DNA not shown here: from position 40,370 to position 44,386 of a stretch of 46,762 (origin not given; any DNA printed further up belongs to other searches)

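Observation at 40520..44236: A 1238-aa secreted protein of unknown function occupies the SBP slot of the second permease pair and is translationally coupled to it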

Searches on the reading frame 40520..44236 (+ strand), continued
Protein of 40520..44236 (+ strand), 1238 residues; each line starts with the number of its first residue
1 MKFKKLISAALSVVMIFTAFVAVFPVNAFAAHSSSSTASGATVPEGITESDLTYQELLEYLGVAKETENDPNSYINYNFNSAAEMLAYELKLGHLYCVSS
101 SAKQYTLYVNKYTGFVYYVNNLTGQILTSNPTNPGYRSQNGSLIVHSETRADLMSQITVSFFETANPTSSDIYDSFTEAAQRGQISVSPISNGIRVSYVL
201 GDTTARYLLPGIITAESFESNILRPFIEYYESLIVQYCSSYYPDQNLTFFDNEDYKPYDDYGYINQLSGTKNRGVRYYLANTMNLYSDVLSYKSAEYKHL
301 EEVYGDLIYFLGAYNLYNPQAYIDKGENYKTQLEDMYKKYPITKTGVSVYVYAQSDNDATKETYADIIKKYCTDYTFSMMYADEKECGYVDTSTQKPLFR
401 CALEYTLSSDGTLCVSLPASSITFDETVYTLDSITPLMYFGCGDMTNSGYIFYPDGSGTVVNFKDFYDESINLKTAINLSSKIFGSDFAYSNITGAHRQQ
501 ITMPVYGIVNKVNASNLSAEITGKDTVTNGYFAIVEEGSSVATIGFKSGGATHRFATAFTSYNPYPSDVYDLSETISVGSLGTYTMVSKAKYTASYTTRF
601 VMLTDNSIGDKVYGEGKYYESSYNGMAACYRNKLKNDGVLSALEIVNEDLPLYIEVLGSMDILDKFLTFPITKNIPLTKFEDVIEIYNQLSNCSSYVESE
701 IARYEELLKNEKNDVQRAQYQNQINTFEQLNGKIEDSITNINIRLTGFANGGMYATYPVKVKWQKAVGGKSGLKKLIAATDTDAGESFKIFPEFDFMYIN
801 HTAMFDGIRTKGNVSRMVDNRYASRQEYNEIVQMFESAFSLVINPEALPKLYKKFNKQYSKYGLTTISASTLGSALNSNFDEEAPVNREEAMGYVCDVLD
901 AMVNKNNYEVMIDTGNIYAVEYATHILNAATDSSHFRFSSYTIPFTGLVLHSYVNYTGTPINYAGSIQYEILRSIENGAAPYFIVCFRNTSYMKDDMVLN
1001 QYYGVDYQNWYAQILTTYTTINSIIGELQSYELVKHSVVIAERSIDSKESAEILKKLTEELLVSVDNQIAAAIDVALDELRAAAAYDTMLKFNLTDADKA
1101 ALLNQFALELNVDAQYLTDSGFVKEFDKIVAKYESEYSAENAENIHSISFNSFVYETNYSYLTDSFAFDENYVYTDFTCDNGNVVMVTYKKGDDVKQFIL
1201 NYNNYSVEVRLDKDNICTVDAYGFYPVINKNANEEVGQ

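Call 16: find_related_loci(query=A1, collection=genome_contigs, flank=10000)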
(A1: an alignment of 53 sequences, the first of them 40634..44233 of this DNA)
Query A1 (1200 aa) in genome_contigs; peptide patterns used: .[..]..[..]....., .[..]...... (x = any residue, [..] = any of these).
551 stretches matched a pattern; 515 encode a relative of the query (tblastn E <= 1e-3); the best 80 are kept; 80 distinct loci.
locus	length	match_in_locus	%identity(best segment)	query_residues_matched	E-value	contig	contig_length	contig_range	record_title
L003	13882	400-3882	58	1-1173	0e+0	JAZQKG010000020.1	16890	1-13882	MAG: Eubacteriales bacterium isolate T1900044615_TS20190081.MAGScoT_cleanbin_000038 SGB_840_k141_440528, whole genome sh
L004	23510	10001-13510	57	2-1183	0e+0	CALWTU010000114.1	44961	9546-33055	MAG: uncultured Clostridia bacterium isolate E19__bin295 genome assembly, contig: E19__k127_2245959, whole genome shotgu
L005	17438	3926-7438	54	2-1186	0e+0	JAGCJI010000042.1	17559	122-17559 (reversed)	MAG: Clostridia bacterium isolate RGIG9844 Yak_Rectum-1__c270973, whole genome shotgun sequence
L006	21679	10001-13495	54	3-1185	0e+0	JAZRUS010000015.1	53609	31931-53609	MAG: Eubacteriales bacterium isolate T1900045336_YK20190025.MAGScoT_cleanbin_000039 SGB_6606_k141_840605, whole genome s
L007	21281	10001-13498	56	5-1186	0e+0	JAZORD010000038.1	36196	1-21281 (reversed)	MAG: Eubacteriales bacterium isolate T1900045562_YK20190256.MAGScoT_cleanbin_000005 SGB_7915_k141_602065, whole genome s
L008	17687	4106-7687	52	1-1189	0e+0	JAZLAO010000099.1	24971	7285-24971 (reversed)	MAG: Eubacteriales bacterium isolate T1900045075_TC20190069.MAGScoT_cleanbin_000015 SGB_4632_k141_2051516, whole genome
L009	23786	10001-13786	51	3-1186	0e+0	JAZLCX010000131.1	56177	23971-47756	MAG: Eubacteriales bacterium isolate T1900045044_TC20190037.MAGScoT_cleanbin_000015 SGB_4492_k141_1817045, whole genome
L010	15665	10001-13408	49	37-1186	0e+0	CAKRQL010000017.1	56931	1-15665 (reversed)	MAG: uncultured Eubacteriales bacterium isolate REFINED_METABAT215_TOP10_CONTIGS_1500_ASSEMBLY_K127_MEGAHIT__Hadza_MoBio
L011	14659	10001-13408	49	37-1186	0e+0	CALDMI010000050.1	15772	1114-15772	MAG TPA_asm: uncultured Clostridia bacterium isolate SRR1747063_bin.10_CONCOCT_v1.1_MAG genome assembly, contig: ERZ8082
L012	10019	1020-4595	48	1-1184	0e+0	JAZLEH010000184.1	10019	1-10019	MAG: Eubacteriales bacterium isolate T1900045021_TC20190014.MAGScoT_cleanbin_000058 SGB_4406_k141_1793543, whole genome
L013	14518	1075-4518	47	9-1186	0e+0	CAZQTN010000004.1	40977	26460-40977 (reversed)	MAG TPA_asm: uncultured Ruminococcus sp. isolate SRP315200_co1_628 genome assembly, contig: NODE_1093_length_40977_cov_1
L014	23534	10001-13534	45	1-1186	0e+0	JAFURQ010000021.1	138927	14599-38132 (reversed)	MAG: Clostridia bacterium isolate RGIG4763 Roe_deer_Rectum.Co__c1793739, whole genome shotgun sequence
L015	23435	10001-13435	46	9-1174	0e+0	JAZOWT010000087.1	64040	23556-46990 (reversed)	MAG: Eubacteriales bacterium isolate T1900045517_YK20190211.MAGScoT_cleanbin_000029 SGB_7632_k141_3948392, whole genome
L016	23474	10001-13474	46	34-1189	0e+0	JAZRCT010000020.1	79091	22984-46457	MAG: Eubacteriales bacterium isolate T1900045511_YK20190205.MAGScoT_cleanbin_000008 SGB_7558_k141_111632, whole genome s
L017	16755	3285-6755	46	37-1185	0e+0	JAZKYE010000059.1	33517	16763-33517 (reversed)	MAG: Eubacteriales bacterium isolate T1900045105_TC20190099.MAGScoT_cleanbin_000006 SGB_4778_k141_24611, whole genome sh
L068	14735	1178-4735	41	26-1189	0e+0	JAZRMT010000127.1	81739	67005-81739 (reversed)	MAG: Eubacteriales bacterium isolate T1900045419_YK20190109.MAGScoT_cleanbin_000039 SGB_7039_k141_1748177, whole genome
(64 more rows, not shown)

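Call 23: search_solved_structures(query=A1, max_evalue=10)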
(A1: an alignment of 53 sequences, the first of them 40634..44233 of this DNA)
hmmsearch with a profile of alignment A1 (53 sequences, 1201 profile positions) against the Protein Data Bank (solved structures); distinct sequences matched with E-value up to 10: 3.
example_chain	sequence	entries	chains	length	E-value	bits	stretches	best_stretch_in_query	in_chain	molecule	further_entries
8oyv_A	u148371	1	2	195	0.055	14.6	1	197-308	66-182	De novo designed soluble Claudin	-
6tyl_D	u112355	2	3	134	0.41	11.7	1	67-124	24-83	Nanobody C | NB8117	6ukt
9dzz_B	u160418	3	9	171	2.1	9.4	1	247-329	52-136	Sec-independent protein translocase protein TatB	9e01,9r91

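Call 30: predict_structure(alignment_id=A1)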
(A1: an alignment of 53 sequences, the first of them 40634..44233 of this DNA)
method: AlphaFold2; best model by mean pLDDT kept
length: 1200 residues; sequences in the alignment: 53
mean_pLDDT: 79.8   pTM: 0.73
mean pLDDT of the five models: 79.8, 78.9, 75.9, 72.3, 69.0
residues with pLDDT >= 90: 387; 70-90: 557; 50-70: 142; < 50: 114
segments of 3 or more residues with pLDDT < 50: 447-459, 537-541, 605-607, 712-724, 760-774, 776-804, 836-842, 875-890, 1192-1200
pLDDT, mean of each block of 10 residues (from residue 1): 77 90 85 90 95 94 91 96 96 94 88 95 80 91 94 92 84 93 94 91 87 91 90 89 92 86 92 92 87 89 90 85 85 86 89 79 95 92 86 91 95 81 92 91 62 41 77 94 93 91 86 94 78 51 58 79 95 90 93 84 56 82 66 71 88 88 91 89 88 83 76 42 57 76 61 66 35 41 40 42 54 70 71 52 52 63 72 49 40 65 84 71 73 86 84 73 77 88 87 89 84 82 88 87 82 85 86 81 86 86 78 80 75 82 89 89 91 84 89 38
secondary structure, 60 per line:
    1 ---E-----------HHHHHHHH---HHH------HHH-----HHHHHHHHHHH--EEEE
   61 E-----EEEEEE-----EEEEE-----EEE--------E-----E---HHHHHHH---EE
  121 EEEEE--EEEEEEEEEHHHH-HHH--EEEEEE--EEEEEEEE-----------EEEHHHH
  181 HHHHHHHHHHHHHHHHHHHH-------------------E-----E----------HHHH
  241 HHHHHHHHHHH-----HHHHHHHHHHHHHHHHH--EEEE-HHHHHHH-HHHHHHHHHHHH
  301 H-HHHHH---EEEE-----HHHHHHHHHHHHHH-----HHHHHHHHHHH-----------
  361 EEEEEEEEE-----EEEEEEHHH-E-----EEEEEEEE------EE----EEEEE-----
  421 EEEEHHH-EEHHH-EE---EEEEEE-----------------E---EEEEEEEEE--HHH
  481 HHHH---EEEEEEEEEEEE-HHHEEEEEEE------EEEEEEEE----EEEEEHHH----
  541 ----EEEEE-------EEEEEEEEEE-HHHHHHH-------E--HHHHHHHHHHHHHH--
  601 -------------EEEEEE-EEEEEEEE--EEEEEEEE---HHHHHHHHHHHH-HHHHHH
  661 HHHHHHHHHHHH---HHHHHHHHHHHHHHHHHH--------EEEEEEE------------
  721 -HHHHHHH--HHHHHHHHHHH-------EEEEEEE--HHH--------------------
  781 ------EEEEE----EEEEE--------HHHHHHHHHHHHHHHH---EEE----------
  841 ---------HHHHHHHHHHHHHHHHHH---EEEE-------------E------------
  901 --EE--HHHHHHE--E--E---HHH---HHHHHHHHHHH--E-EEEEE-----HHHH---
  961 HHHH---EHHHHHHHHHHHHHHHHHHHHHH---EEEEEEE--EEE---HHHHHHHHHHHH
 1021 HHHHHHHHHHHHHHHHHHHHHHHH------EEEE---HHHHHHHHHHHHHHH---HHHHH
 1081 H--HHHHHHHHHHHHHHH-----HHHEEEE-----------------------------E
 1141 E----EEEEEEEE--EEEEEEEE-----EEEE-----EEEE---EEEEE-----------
elements in order (helices of 4 or more, strands of 3 or more residues): H16-23 H44-54 E57-61 E67-72 E78-82 E88-90 H109-115 E119-125 E128-136 H137-140 E147-152 E155-162 E174-176 H177-200 H237-251 H257-273 E276-279 H281-287 H289-301 H303-307 E311-314 H320-333 H339-349 E361-369 E375-380 E391-398 E411-415 E421-424 E440-445 E467-475 H478-484 E488-499 E504-510 E517-524 E529-533 E545-549 E557-566 H568-574 H585-598 E614-619 E621-628 E631-638 H642-653 H655-672 H676-693 E702-708 H722-728 H731-741 E749-755 E787-791 E796-800 H809-824 E828-830 H850-867 E871-874 H907-912 H929-939 E944-948 H954-957 H961-964 H969-990 E994-1000 E1003-1005 H1009-1044 E1051-1054 H1058-1072 H1076-1081 H1084-1098 E1107-1110 E1146-1153 E1156-1163 E1169-1172 E1178-1181 E1185-1189

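Call 32: fold_search(model_id=the predicted structure, library=pdb)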
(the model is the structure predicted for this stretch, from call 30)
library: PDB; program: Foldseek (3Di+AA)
matches with E <= 10: 420; with E <= 0.001: 11
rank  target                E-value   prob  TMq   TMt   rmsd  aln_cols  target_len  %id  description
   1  5opq_A                3.5e-18  1.00  0.37  0.63   8.9       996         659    9  A 3,6-anhydro-D-galactosidase produced by Zobellia galactanivorans. This is an exo-lytic enzyme that hydrolyzes termin (released 2017-11-29)
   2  8rzk_A                1.2e-17  1.00  0.37  0.64   8.6      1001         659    9  The Michaelis complex of ZgGH129 D486N from Zobellia galactanivorans with neo-b/k-oligo-carrageenan tetrasaccharide (b (released 2024-07-31)
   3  5aeg_A                1.5e-07  1.00  0.24  0.39  10.8       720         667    9  A bacterial protein structure in glycoside hydrolase family 31. (released 2016-02-10)
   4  8t7z_B                5.0e-06  1.00  0.24  0.35  11.2       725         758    8  Crystal structure of alpha-glucosidase (yicI) from Klebsiella aerogenes (released 2023-07-05)
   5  8t7z_A                1.5e-05  1.00  0.23  0.33  11.3       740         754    9  Crystal structure of alpha-glucosidase (yicI) from Klebsiella aerogenes (released 2023-07-05)
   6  8t7z_E                2.2e-05  1.00  0.24  0.35  11.3       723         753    9  Crystal structure of alpha-glucosidase (yicI) from Klebsiella aerogenes (released 2023-07-05)
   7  9q5c_A                3.4e-05  1.00  0.22  0.31  12.2       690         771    8  Cryo EM structure of alpha-glucosidase (yicI) from Klebsiella aerogenes (released 2025-09-03)
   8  8t7z_D                3.8e-05  1.00  0.23  0.34  13.3       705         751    9  Crystal structure of alpha-glucosidase (yicI) from Klebsiella aerogenes (released 2023-07-05)
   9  8t7z_F                8.0e-05  1.00  0.21  0.31  14.5       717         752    9  Crystal structure of alpha-glucosidase (yicI) from Klebsiella aerogenes (released 2023-07-05)
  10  1we5_D                1.2e-04  1.00  0.23  0.33  11.1       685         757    9  Crystal Structure of Alpha-Xylosidase from Escherichia coli (released 2005-02-15)
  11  1we5_C                9.2e-04  0.99  0.22  0.33  11.6       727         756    9  Crystal Structure of Alpha-Xylosidase from Escherichia coli (released 2005-02-15)
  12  1we5_E                1.0e-03  0.99  0.21  0.31  12.8       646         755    8  Crystal Structure of Alpha-Xylosidase from Escherichia coli (released 2005-02-15)
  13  1m53                  1.0e-03  0.98  0.19  0.37  24.2       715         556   10  CRYSTAL STRUCTURE OF ISOMALTULOSE SYNTHASE (PALI) FROM KLEBSIELLA SP. LX3 (released 2003-07-08)
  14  7exh_A                1.1e-03  0.99  0.21  0.32  13.2       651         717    9  Crystal structure of D383A mutant from Arabidopsis thaliana complexed with Galactinol. (released 2022-11-30)
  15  4aee_A                1.7e-03  0.77  0.17  0.26  25.5       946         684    9  CRYSTAL STRUCTURE OF MALTOGENIC AMYLASE FROM S.MARINUS (released 2012-01-18)
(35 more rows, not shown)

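Call 37: search_protein_families(library=pfam, alignment_id=A2, max_evalue=10)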
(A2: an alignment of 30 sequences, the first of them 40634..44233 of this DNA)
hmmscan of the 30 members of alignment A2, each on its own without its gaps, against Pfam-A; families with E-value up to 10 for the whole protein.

A. member 1, window:40634-44233:+ (1200 aa): 4 families
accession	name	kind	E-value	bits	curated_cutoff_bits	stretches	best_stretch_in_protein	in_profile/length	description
PF18952.6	DUF5696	-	8e-114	381.8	25.6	2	697-1001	278-576/612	Family of unknown function (DUF5696)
PF02230.22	Abhydrolase_2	-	0.15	12.3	23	1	675-728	76-130/217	Phospholipase/Carboxylesterase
PF18915.5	DUF5667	-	0.5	11.2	27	1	1048-1104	16-70/99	Domain of unknown function (DUF5667)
PF07749.17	ERp29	-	1.8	9.8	24.3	1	650-687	51-90/95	Endoplasmic reticulum protein ERp29, C-terminal domain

B. families by the number of members that match (of 30 scanned): 30 families (the first 25 are shown)
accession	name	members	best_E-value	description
PF18952.6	DUF5696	30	6.2e-128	Family of unknown function (DUF5696)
PF08533.16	Glyco_hydro_42C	8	0.03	Beta-galactosidase C-terminal domain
PF18915.5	DUF5667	3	0.25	Domain of unknown function (DUF5667)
PF14191.11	YodL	2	0.0022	YodL-like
PF05595.16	DUF771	1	0.024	Domain of unknown function (DUF771)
PF18545.6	HalOD1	1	0.026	Halobacterial output domain 1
PF14289.11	DUF4369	1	0.027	Domain of unknown function (DUF4369)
PF03936.21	Terpene_synth_C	1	0.029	Terpene synthase family, metal binding domain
PF24165.1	TMP_C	1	0.033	Tape measure protein C-terminal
PF05405.19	Mt_ATP-synt_B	1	0.068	Mitochondrial ATP synthase B chain precursor (ATP-synt_B)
PF20082.4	DUF6476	1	0.09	Family of unknown function (DUF6476)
PF14567.11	SUKH_5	1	0.1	SMI1-KNR4 cell-wall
PF06374.16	NDUF_C2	1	0.14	NADH-ubiquinone oxidoreductase subunit b14.5b (NDUFC2)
PF02230.22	Abhydrolase_2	1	0.15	Phospholipase/Carboxylesterase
PF13202.12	EF-hand_5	1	0.16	EF hand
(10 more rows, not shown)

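Call 44: search_dna_similar(query=window:40520-44233:+, collection=plasmids, mode=protein, max_evalue=0.001, max_rows=30)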
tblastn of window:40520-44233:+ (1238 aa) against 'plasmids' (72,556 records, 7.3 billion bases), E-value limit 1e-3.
Records with a match: 2; places in all: 2; records where one place covers at least 80% of the query: 0.
Best place of each record, by identity: <60% 2.
By first word of the organism name: Butyrivibrio 1; Paenibacillus 1.
By predicted mobility (MOB-suite, as given by PLSDB): non-mobilizable 2.
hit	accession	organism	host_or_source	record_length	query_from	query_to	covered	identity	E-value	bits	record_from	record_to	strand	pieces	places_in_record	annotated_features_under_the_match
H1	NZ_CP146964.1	Butyrivibrio fibrisolvens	Bovinae,Bovine rumen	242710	358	1039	55%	23.8%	7e-36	157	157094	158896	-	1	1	DUF5696 domain-containing protein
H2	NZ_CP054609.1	Paenibacillus cellulosilyticus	cell culture,soil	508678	449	1039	48%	23.5%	8e-16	91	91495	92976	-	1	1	DUF5696 domain-containing protein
